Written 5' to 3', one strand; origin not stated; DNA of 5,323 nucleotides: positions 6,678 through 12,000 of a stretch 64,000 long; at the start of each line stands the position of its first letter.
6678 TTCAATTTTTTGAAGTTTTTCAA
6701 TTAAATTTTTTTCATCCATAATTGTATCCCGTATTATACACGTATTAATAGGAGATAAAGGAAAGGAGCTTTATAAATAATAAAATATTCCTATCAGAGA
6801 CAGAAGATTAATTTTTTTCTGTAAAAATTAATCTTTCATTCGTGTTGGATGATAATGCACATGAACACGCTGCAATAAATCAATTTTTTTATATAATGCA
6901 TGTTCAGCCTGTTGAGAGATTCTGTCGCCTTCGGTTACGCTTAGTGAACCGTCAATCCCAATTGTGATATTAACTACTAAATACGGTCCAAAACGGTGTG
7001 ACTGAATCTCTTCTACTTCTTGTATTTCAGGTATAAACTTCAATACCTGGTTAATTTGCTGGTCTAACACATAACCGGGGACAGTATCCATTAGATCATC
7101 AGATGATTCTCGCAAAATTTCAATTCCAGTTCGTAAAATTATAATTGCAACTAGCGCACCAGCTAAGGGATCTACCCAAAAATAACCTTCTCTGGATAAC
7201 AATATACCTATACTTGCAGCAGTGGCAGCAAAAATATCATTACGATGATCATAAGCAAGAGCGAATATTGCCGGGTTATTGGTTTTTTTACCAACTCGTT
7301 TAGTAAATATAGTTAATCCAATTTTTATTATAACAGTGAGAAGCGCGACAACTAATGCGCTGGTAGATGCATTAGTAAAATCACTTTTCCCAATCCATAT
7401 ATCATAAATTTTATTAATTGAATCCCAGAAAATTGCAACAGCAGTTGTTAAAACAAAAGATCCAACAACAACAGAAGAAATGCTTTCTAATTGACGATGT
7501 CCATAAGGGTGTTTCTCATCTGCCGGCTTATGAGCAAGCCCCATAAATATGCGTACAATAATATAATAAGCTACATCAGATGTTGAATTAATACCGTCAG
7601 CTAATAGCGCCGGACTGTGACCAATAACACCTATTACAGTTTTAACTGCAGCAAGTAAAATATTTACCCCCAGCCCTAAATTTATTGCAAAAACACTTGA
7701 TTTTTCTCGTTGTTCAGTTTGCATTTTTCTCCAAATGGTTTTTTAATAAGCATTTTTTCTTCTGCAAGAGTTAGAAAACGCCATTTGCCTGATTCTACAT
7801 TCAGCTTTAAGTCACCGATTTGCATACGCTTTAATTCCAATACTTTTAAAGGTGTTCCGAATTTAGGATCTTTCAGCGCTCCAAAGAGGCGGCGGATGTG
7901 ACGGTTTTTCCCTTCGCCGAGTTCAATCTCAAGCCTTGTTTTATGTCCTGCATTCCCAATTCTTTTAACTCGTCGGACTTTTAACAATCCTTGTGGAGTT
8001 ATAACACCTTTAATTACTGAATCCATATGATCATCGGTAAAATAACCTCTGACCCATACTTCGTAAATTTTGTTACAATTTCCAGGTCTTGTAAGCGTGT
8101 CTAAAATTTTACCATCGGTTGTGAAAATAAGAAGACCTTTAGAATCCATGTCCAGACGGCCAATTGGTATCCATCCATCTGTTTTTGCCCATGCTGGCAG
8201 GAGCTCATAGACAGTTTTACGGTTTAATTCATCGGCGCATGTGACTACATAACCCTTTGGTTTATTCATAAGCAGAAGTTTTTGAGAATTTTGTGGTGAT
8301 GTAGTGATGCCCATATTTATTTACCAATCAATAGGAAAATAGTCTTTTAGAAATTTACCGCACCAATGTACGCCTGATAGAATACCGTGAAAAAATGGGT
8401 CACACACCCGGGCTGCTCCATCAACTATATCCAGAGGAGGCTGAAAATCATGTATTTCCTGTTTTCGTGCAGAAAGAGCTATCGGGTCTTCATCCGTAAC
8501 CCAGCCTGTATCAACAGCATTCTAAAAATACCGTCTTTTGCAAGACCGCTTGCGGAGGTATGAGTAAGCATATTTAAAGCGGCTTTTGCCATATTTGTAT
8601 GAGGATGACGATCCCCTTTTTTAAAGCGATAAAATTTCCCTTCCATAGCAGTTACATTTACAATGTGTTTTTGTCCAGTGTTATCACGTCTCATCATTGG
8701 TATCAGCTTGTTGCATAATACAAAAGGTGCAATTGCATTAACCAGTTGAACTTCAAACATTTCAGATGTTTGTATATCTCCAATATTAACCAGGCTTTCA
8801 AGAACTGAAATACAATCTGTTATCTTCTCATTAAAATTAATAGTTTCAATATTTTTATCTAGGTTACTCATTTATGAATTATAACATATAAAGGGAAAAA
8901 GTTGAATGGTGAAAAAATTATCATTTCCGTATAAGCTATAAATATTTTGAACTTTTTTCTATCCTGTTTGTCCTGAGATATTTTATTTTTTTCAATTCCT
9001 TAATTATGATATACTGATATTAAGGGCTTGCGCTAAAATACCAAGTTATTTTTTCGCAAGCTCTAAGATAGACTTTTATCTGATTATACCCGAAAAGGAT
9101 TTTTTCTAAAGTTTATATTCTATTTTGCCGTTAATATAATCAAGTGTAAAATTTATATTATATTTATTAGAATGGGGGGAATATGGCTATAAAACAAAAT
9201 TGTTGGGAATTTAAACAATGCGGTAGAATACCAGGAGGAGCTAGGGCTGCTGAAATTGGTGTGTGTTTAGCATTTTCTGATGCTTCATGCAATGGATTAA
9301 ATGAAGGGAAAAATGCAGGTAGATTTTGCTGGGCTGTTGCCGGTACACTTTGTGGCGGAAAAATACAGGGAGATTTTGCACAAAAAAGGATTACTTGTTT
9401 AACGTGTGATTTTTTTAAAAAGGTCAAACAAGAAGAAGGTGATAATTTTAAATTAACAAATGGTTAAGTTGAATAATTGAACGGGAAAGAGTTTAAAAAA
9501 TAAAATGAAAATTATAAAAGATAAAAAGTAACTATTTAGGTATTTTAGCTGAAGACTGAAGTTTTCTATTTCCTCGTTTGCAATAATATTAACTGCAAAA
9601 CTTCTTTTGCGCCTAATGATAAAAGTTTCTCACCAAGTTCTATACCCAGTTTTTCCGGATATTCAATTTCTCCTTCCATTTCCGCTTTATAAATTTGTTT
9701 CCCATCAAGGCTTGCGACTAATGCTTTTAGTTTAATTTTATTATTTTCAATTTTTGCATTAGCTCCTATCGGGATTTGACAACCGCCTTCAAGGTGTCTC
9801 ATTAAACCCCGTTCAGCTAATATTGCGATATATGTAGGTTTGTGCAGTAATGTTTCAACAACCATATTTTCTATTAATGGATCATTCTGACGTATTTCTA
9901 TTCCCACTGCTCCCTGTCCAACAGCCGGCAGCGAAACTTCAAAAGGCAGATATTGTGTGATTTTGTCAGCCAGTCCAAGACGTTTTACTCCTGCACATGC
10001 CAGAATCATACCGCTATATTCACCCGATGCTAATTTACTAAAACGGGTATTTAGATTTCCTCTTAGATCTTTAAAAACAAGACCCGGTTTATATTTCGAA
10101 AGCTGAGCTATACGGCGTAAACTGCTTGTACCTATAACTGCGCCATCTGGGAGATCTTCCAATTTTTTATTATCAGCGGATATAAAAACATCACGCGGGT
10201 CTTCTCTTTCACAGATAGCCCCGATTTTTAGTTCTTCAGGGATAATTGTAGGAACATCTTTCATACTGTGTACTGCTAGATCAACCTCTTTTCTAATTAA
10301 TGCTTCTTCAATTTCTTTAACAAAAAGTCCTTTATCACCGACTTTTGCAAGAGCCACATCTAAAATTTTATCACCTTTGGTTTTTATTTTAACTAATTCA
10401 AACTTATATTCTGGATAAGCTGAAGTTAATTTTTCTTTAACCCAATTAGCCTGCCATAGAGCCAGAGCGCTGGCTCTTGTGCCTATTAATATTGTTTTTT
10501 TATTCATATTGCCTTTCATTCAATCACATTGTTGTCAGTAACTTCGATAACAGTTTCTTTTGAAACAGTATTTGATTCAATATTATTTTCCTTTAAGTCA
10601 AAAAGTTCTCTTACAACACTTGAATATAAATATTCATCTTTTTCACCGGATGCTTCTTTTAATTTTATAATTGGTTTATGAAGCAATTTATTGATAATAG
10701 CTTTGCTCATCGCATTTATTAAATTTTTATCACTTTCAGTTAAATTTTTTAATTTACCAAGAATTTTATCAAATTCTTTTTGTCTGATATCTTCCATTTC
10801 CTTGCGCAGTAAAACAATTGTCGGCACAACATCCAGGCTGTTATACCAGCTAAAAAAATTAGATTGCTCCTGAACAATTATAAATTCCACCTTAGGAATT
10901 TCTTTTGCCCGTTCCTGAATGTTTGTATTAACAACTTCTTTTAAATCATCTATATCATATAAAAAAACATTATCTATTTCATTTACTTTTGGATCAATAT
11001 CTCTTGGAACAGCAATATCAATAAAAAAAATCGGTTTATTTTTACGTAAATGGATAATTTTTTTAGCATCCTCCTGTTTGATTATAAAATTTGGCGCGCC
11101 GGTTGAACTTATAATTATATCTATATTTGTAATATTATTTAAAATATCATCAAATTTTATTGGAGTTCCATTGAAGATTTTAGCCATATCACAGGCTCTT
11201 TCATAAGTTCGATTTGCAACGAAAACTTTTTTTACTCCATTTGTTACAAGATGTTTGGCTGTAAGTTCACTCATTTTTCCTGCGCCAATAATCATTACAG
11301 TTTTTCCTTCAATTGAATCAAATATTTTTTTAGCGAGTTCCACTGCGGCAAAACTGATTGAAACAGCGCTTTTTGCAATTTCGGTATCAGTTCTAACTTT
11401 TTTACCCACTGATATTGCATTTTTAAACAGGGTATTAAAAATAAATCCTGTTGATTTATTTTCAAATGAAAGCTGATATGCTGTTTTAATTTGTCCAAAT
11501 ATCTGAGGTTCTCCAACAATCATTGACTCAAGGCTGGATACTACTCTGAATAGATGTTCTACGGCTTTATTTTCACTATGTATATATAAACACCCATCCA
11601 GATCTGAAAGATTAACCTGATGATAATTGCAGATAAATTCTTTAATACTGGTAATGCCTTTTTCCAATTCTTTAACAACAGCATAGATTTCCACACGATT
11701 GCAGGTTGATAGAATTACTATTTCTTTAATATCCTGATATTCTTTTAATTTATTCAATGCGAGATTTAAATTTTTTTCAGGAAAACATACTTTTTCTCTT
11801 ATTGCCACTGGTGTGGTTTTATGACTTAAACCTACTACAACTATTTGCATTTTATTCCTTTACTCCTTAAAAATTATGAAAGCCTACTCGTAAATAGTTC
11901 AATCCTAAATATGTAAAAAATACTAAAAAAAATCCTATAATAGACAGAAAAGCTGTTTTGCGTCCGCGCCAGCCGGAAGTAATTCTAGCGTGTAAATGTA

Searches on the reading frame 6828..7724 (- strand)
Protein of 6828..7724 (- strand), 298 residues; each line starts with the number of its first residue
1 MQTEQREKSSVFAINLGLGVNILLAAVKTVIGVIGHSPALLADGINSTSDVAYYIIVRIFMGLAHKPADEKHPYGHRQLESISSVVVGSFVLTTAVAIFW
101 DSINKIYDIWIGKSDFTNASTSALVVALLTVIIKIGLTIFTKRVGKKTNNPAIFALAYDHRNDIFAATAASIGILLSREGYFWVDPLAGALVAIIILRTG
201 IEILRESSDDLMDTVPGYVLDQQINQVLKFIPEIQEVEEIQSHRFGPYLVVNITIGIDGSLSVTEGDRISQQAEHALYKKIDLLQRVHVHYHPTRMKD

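Call 6: search_protein_families(library=pfam, proteins=[window:6828-7724:-], max_evalue=1)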
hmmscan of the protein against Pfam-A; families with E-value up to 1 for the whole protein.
window:6828-7724:- (298 aa): 5 families
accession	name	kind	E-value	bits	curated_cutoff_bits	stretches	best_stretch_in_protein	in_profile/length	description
PF01545.26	Cation_efflux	-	7.9e-40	137.2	26.6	1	17-212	4-198/198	Cation efflux family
PF16916.11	ZT_dimer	-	2.5e-11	43.9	26.7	1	222-293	7-77/78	Dimerisation domain of Zinc Transporter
PF19140.5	DUF5823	-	0.025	15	25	1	5-58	47-102/178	Family of unknown function (DUF5823)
PF18152.6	DAHP_snth_FXD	-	0.031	14.5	27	1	15-51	23-59/67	DAHP synthase ferredoxin-like domain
PF15993.10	Fuseless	-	0.11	12.3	25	1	84-166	6-88/298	Fuseless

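Call 12: find_encoding_contigs(protein=window:6828-7724:-, flank=10000, max_places=10)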
Protein window:6828-7724:- (298 aa): 1 contig read that carries it; 1 place shown.
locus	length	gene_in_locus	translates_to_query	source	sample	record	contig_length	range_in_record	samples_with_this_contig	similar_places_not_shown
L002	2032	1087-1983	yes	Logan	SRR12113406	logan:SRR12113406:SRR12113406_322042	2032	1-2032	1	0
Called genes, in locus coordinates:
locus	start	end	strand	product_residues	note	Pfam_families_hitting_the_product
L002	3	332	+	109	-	?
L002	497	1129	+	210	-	PF00849:PseudoU_synth_2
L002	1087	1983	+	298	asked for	PF01545:Cation_efflux, PF16916:ZT_dimer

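Call 20: list_cluster_members(proteins=[P0001, window:6828-7724:-, window:7682-8314:-])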
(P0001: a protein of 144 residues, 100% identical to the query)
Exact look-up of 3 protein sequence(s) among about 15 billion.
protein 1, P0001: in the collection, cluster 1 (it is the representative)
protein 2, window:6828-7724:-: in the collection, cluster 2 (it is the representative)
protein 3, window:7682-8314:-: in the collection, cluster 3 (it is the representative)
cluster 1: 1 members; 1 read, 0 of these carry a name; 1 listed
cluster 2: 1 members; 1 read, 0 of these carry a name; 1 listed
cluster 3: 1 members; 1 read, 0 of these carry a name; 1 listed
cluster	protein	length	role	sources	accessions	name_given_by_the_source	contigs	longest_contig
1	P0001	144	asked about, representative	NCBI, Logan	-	-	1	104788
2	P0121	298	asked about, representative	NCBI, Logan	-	-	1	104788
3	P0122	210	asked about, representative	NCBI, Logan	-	-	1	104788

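Call 25: find_homologous_proteins(query=window:6828-7724:-, max_evalue=1e-30)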
Query window:6828-7724:- (298 aa): 4316 proteins with E <= 1e-30 among 8000 candidates; the best 120 are listed.
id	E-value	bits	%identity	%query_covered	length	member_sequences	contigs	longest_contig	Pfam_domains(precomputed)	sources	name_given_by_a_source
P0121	1.3e-189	646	100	100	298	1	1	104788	PF16916.12,PF01545.27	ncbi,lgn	-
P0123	4.8e-142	490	71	100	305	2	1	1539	PF16916.12,PF01545.27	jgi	jgi:cation diffusion facilitator family transporter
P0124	2.5e-141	488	72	99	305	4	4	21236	PF16916.12,PF01545.27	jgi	jgi:cation diffusion facilitator family transporter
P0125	4.6e-141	487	71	99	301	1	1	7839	PF16916.12,PF01545.27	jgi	jgi:cation diffusion facilitator family transporter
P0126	5.8e-141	487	71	99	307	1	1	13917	PF16916.12,PF01545.27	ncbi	-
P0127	1.2e-140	486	70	99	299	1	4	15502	PF16916.12,PF01545.27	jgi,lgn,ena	-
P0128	2.9e-140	484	72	99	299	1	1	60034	PF16916.12,PF01545.27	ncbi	-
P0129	2.9e-140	484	71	99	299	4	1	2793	PF16916.12,PF01545.27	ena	-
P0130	3.9e-140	484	70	99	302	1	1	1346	PF16916.12,PF01545.27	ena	-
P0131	5.6e-140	483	71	98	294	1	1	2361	PF16916.12,PF01545.27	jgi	jgi:cation diffusion facilitator family transporter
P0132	1.1e-139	482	71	98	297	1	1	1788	PF16916.12,PF01545.27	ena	-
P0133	1.7e-139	482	71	100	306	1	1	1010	PF16916.12,PF01545.27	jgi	jgi:cation diffusion facilitator family transporter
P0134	2.4e-139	481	70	99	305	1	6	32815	PF16916.12,PF01545.27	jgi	jgi:cation diffusion facilitator family transporter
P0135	2.4e-139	481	70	99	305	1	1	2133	PF16916.12,PF01545.27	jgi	jgi:cation diffusion facilitator family transporter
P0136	2.8e-139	481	70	99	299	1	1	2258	PF16916.12,PF01545.27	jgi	jgi:cation diffusion facilitator family transporter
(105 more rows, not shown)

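Call 26: find_encoding_contigs(protein=P0128, flank=8000, max_places=3)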
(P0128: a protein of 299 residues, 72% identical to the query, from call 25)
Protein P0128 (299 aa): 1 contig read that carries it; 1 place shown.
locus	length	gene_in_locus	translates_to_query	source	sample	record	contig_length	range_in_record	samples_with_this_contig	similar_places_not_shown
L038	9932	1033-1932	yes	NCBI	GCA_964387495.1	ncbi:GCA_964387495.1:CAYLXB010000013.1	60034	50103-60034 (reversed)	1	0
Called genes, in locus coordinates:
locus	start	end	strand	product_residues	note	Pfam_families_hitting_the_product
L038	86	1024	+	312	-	PF01545:Cation_efflux, PF16916:ZT_dimer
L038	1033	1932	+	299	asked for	PF01545:Cation_efflux, PF16916:ZT_dimer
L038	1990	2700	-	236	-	PF00106:adh_short, PF01370:Epimerase (faint), PF08659:KR, PF13561:adh_short_C2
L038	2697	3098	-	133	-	PF00472:RF-1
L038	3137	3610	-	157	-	-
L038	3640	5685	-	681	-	PF00005:ABC_tran, PF13191:AAA_16 (faint), PF13555:AAA_29 (faint), PF02463:SMC_N (faint), PF03193:RsgA_GTPase (faint), PF12848:ABC_tran_Xtn, PF00005:ABC_tran, PF16326:ABC_tran_CTD, +3 more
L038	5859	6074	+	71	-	PF12732:YtxH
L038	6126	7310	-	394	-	PF13439:Glyco_transf_4 (weak), PF13579:Glyco_trans_4_4, PF13477:Glyco_trans_4_2 (weak), PF00534:Glycos_transf_1, PF13692:Glyco_trans_1_4, PF13524:Glyco_trans_1_2 (weak)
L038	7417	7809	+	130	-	PF00072:Response_reg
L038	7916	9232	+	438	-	PF03721:UDPG_MGDP_dh_N, PF00984:UDPG_MGDP_dh, PF03720:UDPG_MGDP_dh_C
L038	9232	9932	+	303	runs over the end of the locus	PF13489:Methyltransf_23, PF01209:Ubie_methyltran, PF13847:Methyltransf_31, PF08241:Methyltransf_11, PF08242:Methyltransf_12, PF13649:Methyltransf_25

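Call 27: find_encoding_contigs(protein=P0124, flank=8000, max_places=4)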
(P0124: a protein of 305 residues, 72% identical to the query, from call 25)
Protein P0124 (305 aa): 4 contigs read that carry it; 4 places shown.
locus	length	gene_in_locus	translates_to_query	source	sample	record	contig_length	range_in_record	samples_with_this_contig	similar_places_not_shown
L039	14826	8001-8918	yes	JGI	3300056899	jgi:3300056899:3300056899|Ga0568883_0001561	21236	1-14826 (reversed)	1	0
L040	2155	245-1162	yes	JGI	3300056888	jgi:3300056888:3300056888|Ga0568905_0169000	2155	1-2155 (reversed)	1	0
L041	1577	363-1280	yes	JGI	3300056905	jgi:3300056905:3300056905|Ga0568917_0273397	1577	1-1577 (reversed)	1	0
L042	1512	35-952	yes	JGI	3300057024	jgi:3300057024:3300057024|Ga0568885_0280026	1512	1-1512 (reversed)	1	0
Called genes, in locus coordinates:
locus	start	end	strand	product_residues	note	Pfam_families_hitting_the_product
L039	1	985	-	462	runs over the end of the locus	PF01134:GIDA (faint), PF01494:FAD_binding_3 (faint), PF07992:Pyr_redox_2, PF13738:Pyr_redox_3 (weak), PF00070:Pyr_redox, PF02852:Pyr_redox_dim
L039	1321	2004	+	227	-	PF13462:Thioredoxin_4, PF13098:Thioredoxin_2 (faint), PF01323:DSBA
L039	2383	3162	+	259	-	PF09678:Caa3_CtaG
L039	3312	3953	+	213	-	PF01596:Methyltransf_3, PF01135:PCMT, PF13578:Methyltransf_24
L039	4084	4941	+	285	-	PF08501:Shikimate_dh_N, PF01488:Shikimate_DH, PF18317:SDH_C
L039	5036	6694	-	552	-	PF00149:Metallophos, PF02872:5_nucleotid_C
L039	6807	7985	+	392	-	PF02417:Chromate_transp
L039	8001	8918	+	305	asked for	PF01545:Cation_efflux, PF16916:ZT_dimer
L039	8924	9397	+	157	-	PF04978:MST (weak), PF12867:DinB_2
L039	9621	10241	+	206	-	PF00156:Pribosyltran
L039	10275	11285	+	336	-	PF01408:GFO_IDH_MocA, PF02894:GFO_IDH_MocA_C (weak), PF22725:GFO_IDH_MocA_C3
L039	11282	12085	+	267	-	PF13489:Methyltransf_23, PF08241:Methyltransf_11, PF08242:Methyltransf_12, PF13649:Methyltransf_25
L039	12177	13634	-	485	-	PF00370:FGGY_N, PF02782:FGGY_C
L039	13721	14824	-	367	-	?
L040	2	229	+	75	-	?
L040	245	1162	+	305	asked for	PF01545:Cation_efflux, PF16916:ZT_dimer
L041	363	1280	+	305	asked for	PF01545:Cation_efflux, PF16916:ZT_dimer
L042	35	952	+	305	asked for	PF01545:Cation_efflux, PF16916:ZT_dimer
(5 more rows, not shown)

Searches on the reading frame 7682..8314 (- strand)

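Call 6: search_protein_families(library=pfam, proteins=[window:7682-8314:-], max_evalue=1)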
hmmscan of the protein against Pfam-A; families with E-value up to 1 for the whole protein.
window:7682-8314:- (210 aa): 1 family
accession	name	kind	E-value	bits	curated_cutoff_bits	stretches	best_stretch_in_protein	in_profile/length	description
PF00849.27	PseudoU_synth_2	-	1.8e-17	64.4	26.8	1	13-144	2-150/152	RNA pseudouridylate synthase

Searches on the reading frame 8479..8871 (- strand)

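Call 65: search_protein_families(library=pfam, proteins=[window:8479-8871:-], max_evalue=0.01)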
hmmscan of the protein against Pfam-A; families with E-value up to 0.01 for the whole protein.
window:8479-8871:- (130 aa): 2 families
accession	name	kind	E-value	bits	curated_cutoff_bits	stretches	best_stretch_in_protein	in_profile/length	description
PF13561.12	adh_short_C2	-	1.8e-06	28.1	27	1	29-124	88-174/236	Enoyl-(Acyl carrier protein) reductase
PF00106.31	adh_short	-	1.3e-05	25.2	26.6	1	28-115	91-172/195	short chain dehydrogenase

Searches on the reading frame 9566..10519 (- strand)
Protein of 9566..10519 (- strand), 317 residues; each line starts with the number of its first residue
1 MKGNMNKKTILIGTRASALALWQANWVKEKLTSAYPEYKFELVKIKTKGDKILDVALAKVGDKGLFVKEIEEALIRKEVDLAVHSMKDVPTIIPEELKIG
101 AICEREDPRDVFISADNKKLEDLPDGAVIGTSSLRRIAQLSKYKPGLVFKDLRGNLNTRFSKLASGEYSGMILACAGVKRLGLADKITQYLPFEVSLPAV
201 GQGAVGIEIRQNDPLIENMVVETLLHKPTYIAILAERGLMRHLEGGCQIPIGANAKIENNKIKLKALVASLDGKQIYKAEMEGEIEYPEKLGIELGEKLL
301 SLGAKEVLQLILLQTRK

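Call 71: search_protein_families(library=pfam, proteins=[window:9566-10519:-], max_evalue=0.0001)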
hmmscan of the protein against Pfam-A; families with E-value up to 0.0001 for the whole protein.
window:9566-10519:- (317 aa): 2 families
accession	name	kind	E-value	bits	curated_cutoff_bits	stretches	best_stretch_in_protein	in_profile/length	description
PF01379.25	Porphobil_deam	-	7.9e-86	287.3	22.1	1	10-216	1-205/207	Porphobilinogen deaminase, dipyromethane cofactor binding domain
PF03900.20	Porphobil_deamC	-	3.9e-23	82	26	1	231-300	2-73/74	Porphobilinogen deaminase, C-terminal domain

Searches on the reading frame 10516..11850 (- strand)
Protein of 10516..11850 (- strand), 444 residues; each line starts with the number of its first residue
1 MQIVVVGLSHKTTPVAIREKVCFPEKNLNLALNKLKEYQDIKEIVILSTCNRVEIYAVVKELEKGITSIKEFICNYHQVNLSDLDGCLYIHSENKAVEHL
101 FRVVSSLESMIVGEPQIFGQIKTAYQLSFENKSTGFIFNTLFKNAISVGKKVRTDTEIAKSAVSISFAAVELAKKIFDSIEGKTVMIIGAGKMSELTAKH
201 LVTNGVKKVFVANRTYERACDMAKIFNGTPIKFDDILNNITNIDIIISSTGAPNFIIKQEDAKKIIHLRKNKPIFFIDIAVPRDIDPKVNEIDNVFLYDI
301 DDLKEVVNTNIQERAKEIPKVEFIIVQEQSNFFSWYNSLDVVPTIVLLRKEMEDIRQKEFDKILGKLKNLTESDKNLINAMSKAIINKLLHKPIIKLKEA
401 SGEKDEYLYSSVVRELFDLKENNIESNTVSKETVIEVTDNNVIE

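Call 71: search_protein_families(library=pfam, proteins=[window:10516-11850:-], max_evalue=0.0001)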
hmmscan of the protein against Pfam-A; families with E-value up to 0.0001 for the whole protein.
window:10516-11850:- (444 aa): 3 families
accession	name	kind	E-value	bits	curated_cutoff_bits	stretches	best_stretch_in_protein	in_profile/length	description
PF05201.20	GlutR_N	-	2.5e-54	183.6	27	1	6-156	1-151/151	Glutamyl-tRNAGlu reductase, N-terminal domain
PF01488.26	Shikimate_DH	-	2.2e-48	164.3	24.3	1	171-306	1-138/138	Shikimate / quinate 5-dehydrogenase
PF00745.25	GlutR_dimer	-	6e-27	94.3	22.9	1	320-419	1-99/99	Glutamyl-tRNAGlu reductase, dimerisation domain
